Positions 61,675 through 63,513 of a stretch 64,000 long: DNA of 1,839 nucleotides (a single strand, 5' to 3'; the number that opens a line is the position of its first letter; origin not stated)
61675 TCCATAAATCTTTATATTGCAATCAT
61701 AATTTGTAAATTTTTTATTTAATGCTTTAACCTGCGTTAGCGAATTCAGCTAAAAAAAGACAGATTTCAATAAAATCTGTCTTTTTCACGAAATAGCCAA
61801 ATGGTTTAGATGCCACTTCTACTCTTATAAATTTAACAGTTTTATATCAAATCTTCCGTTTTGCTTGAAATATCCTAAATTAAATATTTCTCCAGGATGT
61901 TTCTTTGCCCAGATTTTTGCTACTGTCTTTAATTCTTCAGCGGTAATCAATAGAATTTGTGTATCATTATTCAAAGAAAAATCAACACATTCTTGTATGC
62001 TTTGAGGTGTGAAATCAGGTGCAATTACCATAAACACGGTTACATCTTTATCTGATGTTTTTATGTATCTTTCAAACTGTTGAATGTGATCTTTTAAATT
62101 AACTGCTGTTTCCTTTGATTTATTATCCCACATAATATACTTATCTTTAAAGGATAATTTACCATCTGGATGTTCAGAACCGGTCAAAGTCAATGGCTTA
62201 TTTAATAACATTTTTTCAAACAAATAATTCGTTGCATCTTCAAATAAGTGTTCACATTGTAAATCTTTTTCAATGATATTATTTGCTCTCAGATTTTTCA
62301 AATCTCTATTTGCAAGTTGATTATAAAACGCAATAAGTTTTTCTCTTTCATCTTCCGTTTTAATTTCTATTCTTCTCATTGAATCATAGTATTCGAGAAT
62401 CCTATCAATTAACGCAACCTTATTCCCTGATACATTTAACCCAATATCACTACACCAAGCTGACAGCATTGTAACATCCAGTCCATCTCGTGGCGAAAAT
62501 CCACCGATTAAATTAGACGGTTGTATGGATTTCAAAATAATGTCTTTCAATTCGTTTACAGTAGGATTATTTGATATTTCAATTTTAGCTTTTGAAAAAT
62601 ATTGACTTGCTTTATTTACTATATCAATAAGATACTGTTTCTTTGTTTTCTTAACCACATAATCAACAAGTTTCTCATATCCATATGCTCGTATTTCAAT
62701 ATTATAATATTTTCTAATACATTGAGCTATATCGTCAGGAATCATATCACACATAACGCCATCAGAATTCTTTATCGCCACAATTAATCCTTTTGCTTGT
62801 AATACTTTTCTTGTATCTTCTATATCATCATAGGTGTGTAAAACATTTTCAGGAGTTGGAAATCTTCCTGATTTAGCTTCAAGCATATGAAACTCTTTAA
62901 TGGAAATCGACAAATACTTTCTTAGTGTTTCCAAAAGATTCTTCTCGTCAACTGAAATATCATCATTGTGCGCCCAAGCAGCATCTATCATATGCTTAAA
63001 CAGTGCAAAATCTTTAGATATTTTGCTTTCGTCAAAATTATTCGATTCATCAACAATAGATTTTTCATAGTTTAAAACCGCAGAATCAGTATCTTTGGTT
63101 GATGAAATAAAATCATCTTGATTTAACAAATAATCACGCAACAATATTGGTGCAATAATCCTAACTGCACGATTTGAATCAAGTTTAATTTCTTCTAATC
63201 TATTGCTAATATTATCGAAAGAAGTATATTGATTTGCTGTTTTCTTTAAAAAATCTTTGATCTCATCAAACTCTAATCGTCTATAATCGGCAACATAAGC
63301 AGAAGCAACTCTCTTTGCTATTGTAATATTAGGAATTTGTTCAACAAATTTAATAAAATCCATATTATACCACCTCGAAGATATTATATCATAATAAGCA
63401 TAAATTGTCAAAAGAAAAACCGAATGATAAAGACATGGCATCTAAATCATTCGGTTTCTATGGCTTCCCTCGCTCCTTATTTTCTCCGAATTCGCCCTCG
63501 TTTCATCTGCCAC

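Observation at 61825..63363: AT-rich orphan gene: SAP/HeH motif plus C-terminal PD-(D/E)xK nuclease signature, a candidate single-gene defence nuclease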

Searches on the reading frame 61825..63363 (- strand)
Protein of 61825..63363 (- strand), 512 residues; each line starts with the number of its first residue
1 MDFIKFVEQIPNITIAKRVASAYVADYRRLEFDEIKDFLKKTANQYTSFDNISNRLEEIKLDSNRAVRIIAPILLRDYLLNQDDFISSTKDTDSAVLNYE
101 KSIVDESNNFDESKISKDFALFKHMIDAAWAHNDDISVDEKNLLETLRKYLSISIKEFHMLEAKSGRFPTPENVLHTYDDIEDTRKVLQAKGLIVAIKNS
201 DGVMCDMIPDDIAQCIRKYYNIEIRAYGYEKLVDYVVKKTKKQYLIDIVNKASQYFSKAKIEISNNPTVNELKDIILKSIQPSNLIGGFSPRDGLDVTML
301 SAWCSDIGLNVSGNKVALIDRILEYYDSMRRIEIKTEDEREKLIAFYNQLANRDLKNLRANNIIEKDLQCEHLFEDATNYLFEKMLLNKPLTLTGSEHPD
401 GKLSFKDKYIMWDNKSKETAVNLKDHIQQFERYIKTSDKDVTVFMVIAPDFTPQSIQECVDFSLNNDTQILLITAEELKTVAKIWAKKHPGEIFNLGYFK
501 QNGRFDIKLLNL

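Call 3: search_protein_families(library=pfam, proteins=[window:61825-63363:-], max_evalue=10)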
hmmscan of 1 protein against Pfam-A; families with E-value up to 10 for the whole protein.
window:61825-63363:- (512 aa): 5 families
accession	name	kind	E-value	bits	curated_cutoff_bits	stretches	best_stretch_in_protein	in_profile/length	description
PF02037.33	SAP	-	8.8e-07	28.8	23.9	1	297-326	7-36/37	SAP domain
PF18953.6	SAP_new25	-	0.00096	19.2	26.3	1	300-330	13-43/51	SAP domain-containing new25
PF09254.17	FokI_cleav_dom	-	0.012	15.5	25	1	365-437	31-103/188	FokI, cleavage domain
PF21940.1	Pfc11_Rna14-15-ID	-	0.045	14.1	27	1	244-270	78-104/111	Pfc11 Rna14/15 interacting domain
PF03776.19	MinE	-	0.4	11.1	25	0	204-224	24-44/68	Septum formation topological specificity factor MinE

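Call 4: search_protein_families(library=padloc, proteins=[window:61825-63363:-], max_evalue=10)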
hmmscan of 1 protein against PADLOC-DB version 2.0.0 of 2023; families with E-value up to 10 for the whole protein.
window:61825-63363:- (512 aa): 0 families

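Call 5: search_protein_families(library=ncbifam, proteins=[window:61825-63363:-], max_evalue=10)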
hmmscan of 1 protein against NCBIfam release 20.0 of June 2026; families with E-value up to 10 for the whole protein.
window:61825-63363:- (512 aa): 2 families
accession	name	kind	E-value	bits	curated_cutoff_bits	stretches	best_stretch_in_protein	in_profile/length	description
NF003645.0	PRK05286.1-2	equivalog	0.051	12.4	366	1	421-476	191-246/359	quinone-dependent dihydroorotate dehydrogenase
NF058608.1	CwrA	equivalog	4.6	7.9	75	1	239-284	19-66/68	cell wall inhibition responsive protein CwrA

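Call 6: search_solved_structures(query=window:61825-63363:-, max_evalue=10, show_alignments=3)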
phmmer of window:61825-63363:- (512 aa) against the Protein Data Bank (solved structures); distinct sequences matched with E-value up to 10: 1.
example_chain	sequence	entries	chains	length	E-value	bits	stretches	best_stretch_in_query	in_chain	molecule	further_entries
4fkx_A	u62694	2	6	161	1.3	10.9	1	196-313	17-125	Nucleoside diphosphate kinase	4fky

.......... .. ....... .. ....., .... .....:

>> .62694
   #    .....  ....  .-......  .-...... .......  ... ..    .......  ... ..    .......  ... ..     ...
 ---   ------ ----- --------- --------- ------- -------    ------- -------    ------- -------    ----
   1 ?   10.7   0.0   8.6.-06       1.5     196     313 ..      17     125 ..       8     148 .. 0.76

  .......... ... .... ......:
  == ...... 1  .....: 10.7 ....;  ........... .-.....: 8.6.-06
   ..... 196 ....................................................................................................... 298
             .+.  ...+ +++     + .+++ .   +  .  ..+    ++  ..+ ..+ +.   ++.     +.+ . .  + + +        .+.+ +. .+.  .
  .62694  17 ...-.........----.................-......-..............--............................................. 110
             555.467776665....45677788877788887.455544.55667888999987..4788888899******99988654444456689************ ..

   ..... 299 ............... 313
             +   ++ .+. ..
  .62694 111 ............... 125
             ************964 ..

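Call 7: find_homologous_proteins(query=window:61825-63363:-)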
Query window:61825-63363:- (512 aa): 527 proteins with E <= 0.001 among 8000 candidates; the best 120 are listed.
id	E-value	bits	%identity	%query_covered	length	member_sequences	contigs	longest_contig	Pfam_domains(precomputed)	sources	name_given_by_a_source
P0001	0.0e+0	1093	96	100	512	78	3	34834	PF02037.34,PF09254.19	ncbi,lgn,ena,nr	ncbi:MAG: SAP domain-containing protein [Clostridia bacterium]|nr:SAP domain-containing protein [Clo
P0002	0.0e+0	1063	93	100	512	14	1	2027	PF02037.34,PF09254.19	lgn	-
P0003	0.0e+0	1054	92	100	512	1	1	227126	PF02037.34,PF09254.19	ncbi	-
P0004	0.0e+0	1043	92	100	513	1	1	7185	PF02037.34,PF09254.19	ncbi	-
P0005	0.0e+0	1040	91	100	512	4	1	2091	PF02037.34,PF09254.19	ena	-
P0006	0.0e+0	1035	91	100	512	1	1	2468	PF02037.34,PF09254.19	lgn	-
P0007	0.0e+0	1029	89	100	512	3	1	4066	PF02037.34,PF09254.19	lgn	-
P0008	0.0e+0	1027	89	100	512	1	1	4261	PF02037.34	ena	-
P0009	0.0e+0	1025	88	100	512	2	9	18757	PF02037.34,PF09254.19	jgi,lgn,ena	-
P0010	0.0e+0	1025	88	100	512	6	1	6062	PF02037.34,PF09254.19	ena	-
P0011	0.0e+0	1021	88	100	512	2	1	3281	PF02037.34,PF09254.19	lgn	-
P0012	0.0e+0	1016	87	100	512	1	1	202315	PF02037.34,PF09254.19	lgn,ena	-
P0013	0.0e+0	1010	88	100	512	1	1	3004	PF02037.34,PF09254.19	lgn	-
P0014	3.9e-298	1007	87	100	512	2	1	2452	PF02037.34,PF09254.19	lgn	-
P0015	2.6e-296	1001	87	100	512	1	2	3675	PF09254.19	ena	-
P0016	6.3e-296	1000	85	100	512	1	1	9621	PF09254.19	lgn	-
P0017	1.7e-293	992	86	100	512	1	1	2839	PF02037.34,PF09254.19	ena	-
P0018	2.5e-292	988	86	100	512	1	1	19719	PF09254.19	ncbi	-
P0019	7.6e-291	983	84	100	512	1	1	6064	PF02037.34,PF09254.19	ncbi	-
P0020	3.6e-289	977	84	100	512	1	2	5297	PF02037.34,PF09254.19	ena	-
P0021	9.6e-287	969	84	100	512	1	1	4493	PF02037.34,PF09254.19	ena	-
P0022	1.0e-285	966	83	100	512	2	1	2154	PF02037.34,PF09254.19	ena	-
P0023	1.1e-285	966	84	100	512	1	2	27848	PF02037.34,PF09254.19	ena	-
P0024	3.7e-285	964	84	100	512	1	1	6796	PF02037.34,PF09254.19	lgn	-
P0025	3.1e-284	961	84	100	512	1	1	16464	PF02037.34,PF09254.19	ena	-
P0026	3.6e-284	961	83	100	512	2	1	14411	PF09254.19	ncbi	-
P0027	9.3e-284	960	84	100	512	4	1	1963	PF02037.34,PF09254.19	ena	-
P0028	4.4e-283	957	84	100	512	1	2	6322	PF02037.34,PF09254.19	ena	-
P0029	6.6e-282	953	83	100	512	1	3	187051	PF09254.19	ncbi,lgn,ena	-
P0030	1.2e-281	953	82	100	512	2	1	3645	PF02037.34,PF09254.19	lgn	-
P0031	1.5e-281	952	84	100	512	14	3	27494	PF02037.34,PF09254.19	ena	-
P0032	1.6e-281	952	83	100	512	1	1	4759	PF09254.19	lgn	-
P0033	3.2e-281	951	81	100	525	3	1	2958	PF09254.19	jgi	-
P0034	1.5e-280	949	84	100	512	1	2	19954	PF02037.34,PF09254.19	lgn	-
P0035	1.9e-279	945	81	100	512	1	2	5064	PF02037.34,PF09254.19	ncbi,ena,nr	ncbi:MAG: hypothetical protein IKU10_04755 [Clostridia bacterium]|nr:hypothetical protein [Clostridi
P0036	1.1e-278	943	82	100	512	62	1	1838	PF02037.34,PF09254.19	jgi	-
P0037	2.9e-278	941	81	100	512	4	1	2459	PF02037.34,PF09254.19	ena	-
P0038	3.6e-278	941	82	100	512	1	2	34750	PF09254.19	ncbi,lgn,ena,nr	ncbi:MAG: hypothetical protein IKU84_00880 [Clostridia bacterium]|nr:hypothetical protein [Clostridi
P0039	4.5e-278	941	80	100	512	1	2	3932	PF02037.34,PF09254.19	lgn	-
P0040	5.4e-278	941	81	100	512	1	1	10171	PF02037.34,PF09254.19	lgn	-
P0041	1.2e-277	939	82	100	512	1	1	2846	PF02037.34,PF09254.19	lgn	-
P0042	7.9e-277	937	80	100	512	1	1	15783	PF09254.19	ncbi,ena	-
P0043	1.5e-276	936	82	100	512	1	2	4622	PF02037.34,PF09254.19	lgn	-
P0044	2.6e-276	935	80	100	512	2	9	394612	PF09254.19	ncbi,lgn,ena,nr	ncbi:MAG: hypothetical protein IJA31_00695 [Clostridia bacterium]|nr:hypothetical protein [Clostridi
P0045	2.7e-276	935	82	100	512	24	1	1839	PF02037.34,PF09254.19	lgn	-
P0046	4.5e-276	934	81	100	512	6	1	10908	PF02037.34,PF09254.19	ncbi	-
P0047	5.0e-276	934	81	100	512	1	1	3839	PF02037.34,PF09254.19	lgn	-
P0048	1.4e-275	933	81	100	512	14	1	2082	PF02037.34,PF09254.19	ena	-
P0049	2.0e-275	932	81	100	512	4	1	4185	PF02037.34,PF09254.19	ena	-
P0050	2.1e-275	932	79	100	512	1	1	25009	PF09254.19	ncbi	-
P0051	6.1e-275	931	81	100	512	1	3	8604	PF02037.34,PF09254.19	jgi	-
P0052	8.8e-275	930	82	100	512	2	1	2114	PF02037.34,PF09254.19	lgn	-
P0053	1.2e-274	930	81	100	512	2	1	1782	PF02037.34,PF09254.19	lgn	-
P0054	5.3e-274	927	81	100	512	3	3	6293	PF02037.34,PF09254.19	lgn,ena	-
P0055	1.2e-273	926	81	100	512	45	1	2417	PF09254.19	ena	-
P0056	2.1e-273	925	80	100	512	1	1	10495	PF02037.34,PF09254.19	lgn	-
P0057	2.2e-273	925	79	100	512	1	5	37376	PF09254.19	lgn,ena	-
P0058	3.0e-273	925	81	100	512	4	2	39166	PF02037.34,PF09254.19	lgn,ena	-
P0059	3.1e-273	925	79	100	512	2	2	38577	PF02037.34,PF09254.19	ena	-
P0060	3.5e-273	925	80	100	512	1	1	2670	PF02037.34,PF09254.19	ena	-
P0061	6.6e-273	924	80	100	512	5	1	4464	PF02037.34,PF09254.19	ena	-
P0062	7.4e-273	924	80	100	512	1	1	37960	PF02037.34,PF09254.19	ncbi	-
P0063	8.6e-273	923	80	100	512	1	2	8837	PF09254.19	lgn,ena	-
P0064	9.1e-273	923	80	100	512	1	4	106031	PF02037.34,PF09254.19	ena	-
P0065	2.2e-272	922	79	100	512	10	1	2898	PF09254.19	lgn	-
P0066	3.2e-272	922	79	100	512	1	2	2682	PF09254.19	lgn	-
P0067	4.6e-272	921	80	100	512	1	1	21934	PF02037.34,PF09254.19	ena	-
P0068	6.9e-272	920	79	100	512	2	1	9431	PF02037.34,PF09254.19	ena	-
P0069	7.2e-272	920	80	100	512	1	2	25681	PF02037.34,PF09254.19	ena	-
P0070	7.6e-272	920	79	100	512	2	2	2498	PF09254.19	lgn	-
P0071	7.9e-272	920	79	100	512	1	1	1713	PF02037.34,PF09254.19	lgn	-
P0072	2.2e-271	919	81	100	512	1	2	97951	PF02037.34,PF09254.19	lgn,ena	-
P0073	3.2e-271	918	80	100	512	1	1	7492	PF09254.19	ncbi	-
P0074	3.5e-271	918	80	100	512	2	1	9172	PF02037.34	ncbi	-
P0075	3.6e-271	918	80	100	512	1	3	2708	PF09254.19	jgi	-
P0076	3.7e-271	918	81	100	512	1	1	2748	PF02037.34,PF09254.19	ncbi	-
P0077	5.9e-271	917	80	100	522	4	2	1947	PF02037.34,PF09254.19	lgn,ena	-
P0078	8.2e-271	917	79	100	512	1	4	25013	PF09254.19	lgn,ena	-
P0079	1.3e-270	916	79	100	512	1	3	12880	PF02037.34,PF09254.19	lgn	-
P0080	1.5e-270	916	79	100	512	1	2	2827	PF02037.34,PF09254.19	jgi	-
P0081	1.6e-270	916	80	100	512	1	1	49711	PF02037.34,PF09254.19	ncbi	-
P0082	1.9e-270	916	80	100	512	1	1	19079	PF09254.19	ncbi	-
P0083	2.0e-270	916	80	100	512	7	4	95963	PF02037.34,PF09254.19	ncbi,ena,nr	ncbi:MAG: hypothetical protein IJN56_03090 [Clostridia bacterium]|nr:hypothetical protein [Clostridi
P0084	2.1e-270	916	80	99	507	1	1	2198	PF02037.34,PF09254.19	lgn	-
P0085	2.8e-270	915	80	100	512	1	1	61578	PF09254.19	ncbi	-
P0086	3.6e-270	915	80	100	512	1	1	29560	PF02037.34,PF09254.19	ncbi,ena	-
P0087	3.8e-270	915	80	100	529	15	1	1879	PF02037.34,PF09254.19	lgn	-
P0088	5.8e-270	914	79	100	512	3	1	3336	PF09254.19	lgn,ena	-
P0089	9.0e-270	913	80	100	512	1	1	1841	PF09254.19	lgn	-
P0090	9.6e-270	913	79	100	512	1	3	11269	PF02037.34,PF09254.19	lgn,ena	-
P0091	1.0e-269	913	79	100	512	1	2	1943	PF02037.34,PF09254.19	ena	-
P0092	1.2e-269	913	79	100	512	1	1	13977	PF02037.34,PF09254.19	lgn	-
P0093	1.4e-269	913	78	100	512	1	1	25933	PF09254.19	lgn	-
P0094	1.7e-269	913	79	100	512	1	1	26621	PF02037.34,PF09254.19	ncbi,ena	-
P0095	2.8e-269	912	79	100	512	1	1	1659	PF02037.34,PF09254.19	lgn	-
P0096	4.2e-269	911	79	100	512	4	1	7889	PF02037.34,PF09254.19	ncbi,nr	ncbi:MAG: hypothetical protein J5964_01490 [Eubacterium sp.]|nr:hypothetical protein [Eubacterium sp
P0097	5.6e-269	911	79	100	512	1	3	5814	PF02037.34,PF09254.19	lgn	-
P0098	6.7e-269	911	79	100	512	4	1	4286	PF02037.34,PF09254.19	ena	-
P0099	8.5e-269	910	79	100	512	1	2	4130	PF02037.34,PF09254.19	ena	-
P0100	1.3e-268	910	77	100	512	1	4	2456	PF09254.19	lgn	-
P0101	1.4e-268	910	79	100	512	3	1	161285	PF02037.34,PF09254.19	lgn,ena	-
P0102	1.7e-268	909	79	100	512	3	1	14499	PF09254.19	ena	-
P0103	1.7e-268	909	79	100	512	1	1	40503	PF09254.19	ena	-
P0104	2.0e-268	909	78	100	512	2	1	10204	PF02037.34,PF09254.19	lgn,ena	-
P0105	2.0e-268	909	78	100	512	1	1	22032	PF02037.34,PF09254.19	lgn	-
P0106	2.4e-268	909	79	100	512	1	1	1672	PF02037.34,PF09254.19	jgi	-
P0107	2.6e-268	909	79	100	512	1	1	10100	PF02037.34,PF09254.19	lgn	-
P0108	2.6e-268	909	79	100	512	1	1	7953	PF02037.34,PF09254.19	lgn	-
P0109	2.9e-268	908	78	100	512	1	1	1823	PF02037.34,PF09254.19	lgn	-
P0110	3.7e-268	908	78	100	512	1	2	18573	PF02037.34,PF09254.19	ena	-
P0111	4.0e-268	908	79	100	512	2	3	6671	PF09254.19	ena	-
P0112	4.8e-268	908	79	100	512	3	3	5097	PF02037.34,PF09254.19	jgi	-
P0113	5.9e-268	907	79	100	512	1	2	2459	PF02037.34,PF09254.19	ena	-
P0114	8.3e-268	907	79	100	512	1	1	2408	PF09254.19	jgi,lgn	-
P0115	1.1e-267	907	78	100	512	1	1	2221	PF02037.34,PF09254.19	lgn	-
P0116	1.1e-267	907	79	100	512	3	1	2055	PF02037.34,PF09254.19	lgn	-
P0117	1.3e-267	906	79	100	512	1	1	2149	PF02037.34,PF09254.19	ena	-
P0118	1.6e-267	906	78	100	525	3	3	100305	PF02037.34,PF09254.19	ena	-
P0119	1.8e-267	906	78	100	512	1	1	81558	PF09254.19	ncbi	-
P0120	1.9e-267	906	79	100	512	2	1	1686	PF02037.34,PF09254.19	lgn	-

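Call 8: search_protein_families(library=phrogs, proteins=[window:61825-63363:-], max_evalue=1)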
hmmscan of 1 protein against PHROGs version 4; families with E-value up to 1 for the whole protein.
window:61825-63363:- (512 aa): 2 families
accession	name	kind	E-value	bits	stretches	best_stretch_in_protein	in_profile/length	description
phrog_19738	-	unknown function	0.078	14.3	1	194-263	15-85/116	-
phrog_2368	-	unknown function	0.15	13.3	0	406-461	5-59/98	-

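Call 10: find_encoding_contigs(protein=P0044, flank=10000, max_places=3)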
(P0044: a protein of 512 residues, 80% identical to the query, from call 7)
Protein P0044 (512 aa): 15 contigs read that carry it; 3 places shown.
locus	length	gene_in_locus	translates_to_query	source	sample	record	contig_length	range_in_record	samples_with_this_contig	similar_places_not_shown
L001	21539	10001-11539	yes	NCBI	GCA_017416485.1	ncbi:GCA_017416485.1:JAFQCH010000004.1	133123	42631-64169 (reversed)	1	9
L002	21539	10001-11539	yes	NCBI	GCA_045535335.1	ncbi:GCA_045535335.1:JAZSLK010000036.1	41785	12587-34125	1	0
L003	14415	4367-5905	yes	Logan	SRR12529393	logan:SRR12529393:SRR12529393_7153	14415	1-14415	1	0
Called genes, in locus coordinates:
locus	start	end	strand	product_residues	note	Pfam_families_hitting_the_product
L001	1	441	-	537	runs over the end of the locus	PF00144:Beta-lactamase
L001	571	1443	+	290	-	PF00849:PseudoU_synth_2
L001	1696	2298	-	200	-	-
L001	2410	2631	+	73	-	PF12844:HTH_19, PF13560:HTH_31, PF01381:HTH_3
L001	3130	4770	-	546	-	PF00118:Cpn60_TCP1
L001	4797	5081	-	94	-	PF00166:Cpn10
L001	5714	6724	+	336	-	PF03547:Mem_trans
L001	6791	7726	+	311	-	PF13472:Lipase_GDSL_2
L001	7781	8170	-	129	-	PF13240:Zn_Ribbon_1, PF13248:Zn_ribbon_3 (weak)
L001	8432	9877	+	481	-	PF04326:SLFN_AlbA_2, PF13749:HATPase_c_4, PF21247:Fic-like_C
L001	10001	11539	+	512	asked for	PF09254:FokI_cleav_dom (weak)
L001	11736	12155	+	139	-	PF05025:RbsD_FucU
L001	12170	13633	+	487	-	PF00370:FGGY_N, PF02782:FGGY_C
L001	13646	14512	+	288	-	PF00398:RrnaAD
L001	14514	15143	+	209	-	PF01712:dNK (weak), PF13604:AAA_30 (faint), PF02223:Thymidylate_kin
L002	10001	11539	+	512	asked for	PF09254:FokI_cleav_dom (weak)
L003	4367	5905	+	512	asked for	PF09254:FokI_cleav_dom (weak)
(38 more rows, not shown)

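Call 11: find_encoding_contigs(protein=P0003, flank=10000, max_places=2)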
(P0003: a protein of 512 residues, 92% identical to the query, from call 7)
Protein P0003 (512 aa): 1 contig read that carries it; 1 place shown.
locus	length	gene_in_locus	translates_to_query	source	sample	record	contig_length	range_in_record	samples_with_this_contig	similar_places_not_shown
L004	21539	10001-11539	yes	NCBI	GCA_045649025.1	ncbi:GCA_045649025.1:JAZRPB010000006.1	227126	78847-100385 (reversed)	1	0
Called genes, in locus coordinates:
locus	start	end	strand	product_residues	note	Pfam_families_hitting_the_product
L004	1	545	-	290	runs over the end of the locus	PF00246:Peptidase_M14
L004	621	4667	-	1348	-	PF02811:PHP, PF00929:RNase_T, PF16473:Rv2179c-like (weak), PF21762:DEDDh_C (weak), PF02811:PHP, PF07733:DNA_pol3_alpha, PF17657:DNA_pol3_finger, PF14579:HHH_6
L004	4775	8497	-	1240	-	PF18072:FGAR-AT_linker (weak), PF02769:AIRS_C, PF13507:GATase_5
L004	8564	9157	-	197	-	PF00300:His_Phos_1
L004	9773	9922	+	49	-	-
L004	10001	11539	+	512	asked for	PF02037:SAP (weak), PF09254:FokI_cleav_dom (weak)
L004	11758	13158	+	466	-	PF03062:MBOAT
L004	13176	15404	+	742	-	PF14286:DHHW, PF16822:ALGX, PF13472:Lipase_GDSL_2, PF14270:DUF4358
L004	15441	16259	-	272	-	PF02311:AraC_binding, PF07883:Cupin_2, PF00165:HTH_AraC, PF12833:HTH_18, PF00165:HTH_AraC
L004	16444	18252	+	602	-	PF07881:Fucose_iso_N1, PF07882:Fucose_iso_N2, PF02952:Fucose_iso_C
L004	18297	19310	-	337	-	PF01300:Sua5_yciO_yrdC, PF03481:Sua5_C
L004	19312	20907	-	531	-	PF02749:QRPTase_N (faint), PF17767:NAPRTase_N, PF04095:NAPRTase (weak), PF17956:NAPRTase_C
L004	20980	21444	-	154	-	PF00575:S1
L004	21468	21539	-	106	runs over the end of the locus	PF04977:DivIC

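Call 25: search_protein_representatives(protein=window:61825-63363:-)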
Query: 512 residues. Proteins with E-value up to 0.001 (for the whole library): 261; up to 1e-10: 165; up to 1e-30: 66. The best 150 are listed.
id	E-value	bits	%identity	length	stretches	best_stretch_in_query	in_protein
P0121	1.2e-139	482.7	48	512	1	2-510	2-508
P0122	2.2e-135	468.6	48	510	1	1-512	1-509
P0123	3.0e-124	431.9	45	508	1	1-511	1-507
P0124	5.5e-115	401.3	40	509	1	1-509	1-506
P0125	1.8e-103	363.4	53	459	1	180-511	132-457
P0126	9.0e-93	328.1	39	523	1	3-510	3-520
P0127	9.4e-88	311.5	39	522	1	1-510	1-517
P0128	9.6e-81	288.4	44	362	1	1-360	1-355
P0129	5.9e-74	266.0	50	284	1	225-508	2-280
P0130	1.4e-69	251.6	49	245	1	54-290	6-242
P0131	2.9e-69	250.6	41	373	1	129-487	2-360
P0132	1.9e-64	234.7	44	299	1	216-508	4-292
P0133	1.4e-63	231.9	31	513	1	42-509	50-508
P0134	2.8e-62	227.5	34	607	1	17-508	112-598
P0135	2.7e-59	217.7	34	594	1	15-504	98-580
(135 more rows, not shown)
